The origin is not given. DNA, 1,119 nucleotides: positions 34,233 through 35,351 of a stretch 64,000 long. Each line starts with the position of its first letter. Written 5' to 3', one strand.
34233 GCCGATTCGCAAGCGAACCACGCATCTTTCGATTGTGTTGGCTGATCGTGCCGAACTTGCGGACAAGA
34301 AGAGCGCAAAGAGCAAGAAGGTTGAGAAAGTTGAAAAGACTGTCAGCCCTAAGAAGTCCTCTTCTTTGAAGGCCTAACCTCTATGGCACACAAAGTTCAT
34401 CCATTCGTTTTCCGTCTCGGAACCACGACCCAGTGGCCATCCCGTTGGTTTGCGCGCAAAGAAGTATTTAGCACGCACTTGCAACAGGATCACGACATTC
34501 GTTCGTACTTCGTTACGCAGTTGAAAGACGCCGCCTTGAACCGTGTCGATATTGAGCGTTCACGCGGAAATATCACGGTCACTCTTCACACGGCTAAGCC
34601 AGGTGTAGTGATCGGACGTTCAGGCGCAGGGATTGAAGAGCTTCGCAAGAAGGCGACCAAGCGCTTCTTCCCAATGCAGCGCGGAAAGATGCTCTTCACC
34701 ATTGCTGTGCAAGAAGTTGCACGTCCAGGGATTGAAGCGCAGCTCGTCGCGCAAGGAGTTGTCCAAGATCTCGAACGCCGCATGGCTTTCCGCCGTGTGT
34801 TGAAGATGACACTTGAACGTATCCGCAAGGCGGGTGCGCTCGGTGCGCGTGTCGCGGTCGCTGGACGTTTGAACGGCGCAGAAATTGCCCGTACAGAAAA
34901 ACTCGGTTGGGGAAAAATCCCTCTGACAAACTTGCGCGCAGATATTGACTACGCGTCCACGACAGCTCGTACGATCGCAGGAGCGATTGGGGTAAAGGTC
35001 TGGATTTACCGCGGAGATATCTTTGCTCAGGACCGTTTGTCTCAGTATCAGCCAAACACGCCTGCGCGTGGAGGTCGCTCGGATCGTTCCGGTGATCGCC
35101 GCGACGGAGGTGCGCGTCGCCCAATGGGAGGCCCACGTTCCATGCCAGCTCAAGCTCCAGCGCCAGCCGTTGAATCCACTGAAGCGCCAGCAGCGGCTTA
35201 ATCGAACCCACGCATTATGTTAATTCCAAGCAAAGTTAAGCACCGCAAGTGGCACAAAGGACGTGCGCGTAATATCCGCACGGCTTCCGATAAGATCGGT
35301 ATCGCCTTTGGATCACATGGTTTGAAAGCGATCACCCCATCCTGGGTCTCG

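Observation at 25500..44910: Native genes lack Shine-Dalgarno sites and carry a pyrimidine tract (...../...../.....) directly abutting ATG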

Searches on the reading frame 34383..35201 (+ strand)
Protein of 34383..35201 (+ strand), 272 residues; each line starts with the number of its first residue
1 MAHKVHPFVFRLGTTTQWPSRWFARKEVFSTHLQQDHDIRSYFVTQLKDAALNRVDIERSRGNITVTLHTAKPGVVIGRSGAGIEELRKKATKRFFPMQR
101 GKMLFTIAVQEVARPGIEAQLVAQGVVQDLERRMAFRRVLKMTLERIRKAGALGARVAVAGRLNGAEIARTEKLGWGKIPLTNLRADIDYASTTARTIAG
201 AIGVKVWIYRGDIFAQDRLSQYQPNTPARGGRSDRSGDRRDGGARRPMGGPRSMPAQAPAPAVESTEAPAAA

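Call 9: find_related_loci(query=window:34383-35201:+, collection=genome_contigs, flank=10000)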
Query window:34383-35201:+ (272 aa) in genome_contigs; peptide patterns used: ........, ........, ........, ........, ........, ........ (x = any residue, [..] = any of these).
598 stretches matched a pattern (row limit reached: there are more); 182 encode a relative of the query (tblastn E <= 1e-3); the best 80 are kept; 80 distinct loci.
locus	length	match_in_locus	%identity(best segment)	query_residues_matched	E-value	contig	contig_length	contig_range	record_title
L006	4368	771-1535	89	1-255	1e-157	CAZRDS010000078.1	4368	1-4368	MAG TPA_asm: uncultured Gammaproteobacteria bacterium isolate SRP170004_co1_234 genome assembly, contig: NODE_33431_leng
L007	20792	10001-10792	86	1-268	5e-153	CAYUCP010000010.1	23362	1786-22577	MAG TPA_asm: uncultured Gammaproteobacteria bacterium isolate SRP298887_co1_258 genome assembly, contig: NODE_1958_lengt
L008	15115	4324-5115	86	1-268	8e-153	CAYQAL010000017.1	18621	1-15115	MAG TPA_asm: uncultured Gammaproteobacteria bacterium isolate SRP278252_co1_769 genome assembly, contig: NODE_5037_lengt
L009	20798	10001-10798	89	1-265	3e-143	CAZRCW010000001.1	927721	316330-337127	MAG TPA_asm: uncultured Gammaproteobacteria bacterium isolate SRP170004_co1_450 genome assembly, contig: NODE_2_length_9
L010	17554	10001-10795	83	1-268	3e-142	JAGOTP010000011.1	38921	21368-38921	Patescibacteria group bacterium isolate Gw_Eff_bin_431 Gw_Eff_1780_length_38921_cov_9.775507, whole genome shotgun seque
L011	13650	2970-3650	66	1-227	2e-105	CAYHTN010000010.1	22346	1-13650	MAG TPA_asm: uncultured Gammaproteobacteria bacterium isolate ERP119705_co15_29 genome assembly, contig: NODE_2106_lengt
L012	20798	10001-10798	61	1-267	6e-105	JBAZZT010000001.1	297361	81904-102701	MAG: Patescibacteria group bacterium isolate SO_2017_GW3_23 scaffold_45_c1_OW296A_2017, whole genome shotgun sequence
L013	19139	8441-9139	68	1-235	7e-105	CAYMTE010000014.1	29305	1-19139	MAG TPA_asm: uncultured Gammaproteobacteria bacterium isolate SRP278252_co2_91 genome assembly, contig: NODE_3111_length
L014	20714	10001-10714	64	1-250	1e-103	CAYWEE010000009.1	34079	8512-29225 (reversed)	MAG TPA_asm: uncultured Gammaproteobacteria bacterium isolate SRP278252_co2_287 genome assembly, contig: NODE_2493_lengt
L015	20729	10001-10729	62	1-245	4e-103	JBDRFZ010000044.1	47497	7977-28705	MAG: Patescibacteria group bacterium isolate MEGAHIT-group-1.403 k141_3526566, whole genome shotgun sequence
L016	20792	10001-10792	60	1-271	4e-102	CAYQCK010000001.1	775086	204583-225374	MAG TPA_asm: uncultured Gammaproteobacteria bacterium isolate binchicken_co20_219 genome assembly, contig: NODE_3_length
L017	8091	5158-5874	63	1-241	7e-101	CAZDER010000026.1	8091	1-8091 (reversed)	MAG TPA_asm: uncultured Gammaproteobacteria bacterium isolate binchicken_co248_212 genome assembly, contig: NODE_13718_l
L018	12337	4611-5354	61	1-260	8e-100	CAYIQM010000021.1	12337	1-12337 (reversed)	MAG TPA_asm: uncultured Gammaproteobacteria bacterium isolate ERP119705_co25_673 genome assembly, contig: NODE_4163_leng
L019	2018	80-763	63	1-228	1e-104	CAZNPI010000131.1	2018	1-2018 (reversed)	MAG TPA_asm: uncultured Gammaproteobacteria bacterium isolate SRP278252_co1_70 genome assembly, contig: NODE_128894_leng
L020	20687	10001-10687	64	1-229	4e-99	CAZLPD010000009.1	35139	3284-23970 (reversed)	MAG TPA_asm: uncultured Gammaproteobacteria bacterium isolate SRP278252_co1_442 genome assembly, contig: NODE_1836_lengt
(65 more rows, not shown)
